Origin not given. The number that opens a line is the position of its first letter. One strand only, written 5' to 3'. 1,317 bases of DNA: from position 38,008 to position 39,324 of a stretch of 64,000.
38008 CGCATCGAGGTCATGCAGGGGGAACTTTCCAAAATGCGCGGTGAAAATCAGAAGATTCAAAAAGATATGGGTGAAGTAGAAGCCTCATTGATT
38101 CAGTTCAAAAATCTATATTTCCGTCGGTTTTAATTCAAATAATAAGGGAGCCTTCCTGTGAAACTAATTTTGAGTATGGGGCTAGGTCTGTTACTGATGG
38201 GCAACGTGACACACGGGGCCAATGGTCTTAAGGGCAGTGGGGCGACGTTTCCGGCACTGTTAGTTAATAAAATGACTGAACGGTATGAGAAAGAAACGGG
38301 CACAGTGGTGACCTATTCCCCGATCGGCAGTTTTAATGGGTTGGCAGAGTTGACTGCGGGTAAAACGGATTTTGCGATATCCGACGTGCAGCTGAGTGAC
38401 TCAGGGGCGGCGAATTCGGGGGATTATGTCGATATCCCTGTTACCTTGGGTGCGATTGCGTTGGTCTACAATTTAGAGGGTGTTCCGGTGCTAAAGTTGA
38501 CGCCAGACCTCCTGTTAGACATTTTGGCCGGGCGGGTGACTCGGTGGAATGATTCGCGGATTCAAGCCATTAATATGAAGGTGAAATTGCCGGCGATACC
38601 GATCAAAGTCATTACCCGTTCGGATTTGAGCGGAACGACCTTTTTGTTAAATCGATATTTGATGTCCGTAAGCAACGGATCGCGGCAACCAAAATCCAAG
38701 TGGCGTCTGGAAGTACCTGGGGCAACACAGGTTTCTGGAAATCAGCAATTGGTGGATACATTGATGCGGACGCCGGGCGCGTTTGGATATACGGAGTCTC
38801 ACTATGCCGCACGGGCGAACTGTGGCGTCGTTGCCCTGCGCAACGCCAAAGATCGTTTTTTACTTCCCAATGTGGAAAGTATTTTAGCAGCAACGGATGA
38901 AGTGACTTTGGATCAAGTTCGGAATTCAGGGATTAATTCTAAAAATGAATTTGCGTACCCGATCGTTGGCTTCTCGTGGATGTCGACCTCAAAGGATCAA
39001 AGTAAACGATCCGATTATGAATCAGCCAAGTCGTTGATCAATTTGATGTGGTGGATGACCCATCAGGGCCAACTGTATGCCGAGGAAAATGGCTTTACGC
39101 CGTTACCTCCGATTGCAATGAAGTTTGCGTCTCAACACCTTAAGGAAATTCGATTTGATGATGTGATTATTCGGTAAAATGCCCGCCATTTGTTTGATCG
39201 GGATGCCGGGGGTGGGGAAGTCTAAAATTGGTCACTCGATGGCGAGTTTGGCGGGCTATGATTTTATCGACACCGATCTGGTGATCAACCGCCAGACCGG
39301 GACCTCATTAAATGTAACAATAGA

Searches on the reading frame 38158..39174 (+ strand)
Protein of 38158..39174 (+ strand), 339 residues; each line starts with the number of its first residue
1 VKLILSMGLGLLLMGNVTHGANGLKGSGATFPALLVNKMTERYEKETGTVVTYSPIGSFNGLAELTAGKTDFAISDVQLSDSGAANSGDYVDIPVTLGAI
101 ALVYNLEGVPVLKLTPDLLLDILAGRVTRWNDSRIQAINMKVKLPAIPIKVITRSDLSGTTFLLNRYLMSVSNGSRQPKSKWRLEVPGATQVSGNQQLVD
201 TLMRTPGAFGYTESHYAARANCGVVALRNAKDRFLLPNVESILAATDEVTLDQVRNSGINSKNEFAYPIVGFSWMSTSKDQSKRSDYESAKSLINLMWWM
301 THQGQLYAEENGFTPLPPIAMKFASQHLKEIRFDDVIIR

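Call 70: search_protein_families(library=pfam, proteins=[window:38158-39174:+], max_evalue=0.0001)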
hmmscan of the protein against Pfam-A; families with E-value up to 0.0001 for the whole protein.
window:38158-39174:+ (339 aa): 2 families
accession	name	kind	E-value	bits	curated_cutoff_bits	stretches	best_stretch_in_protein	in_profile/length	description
PF12849.12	PBP_like_2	-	3e-31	109.6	27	1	19-287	5-253/267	PBP superfamily domain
PF12727.12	PBP_like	-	8.7e-05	22.2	27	0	44-170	5-115/193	PBP superfamily domain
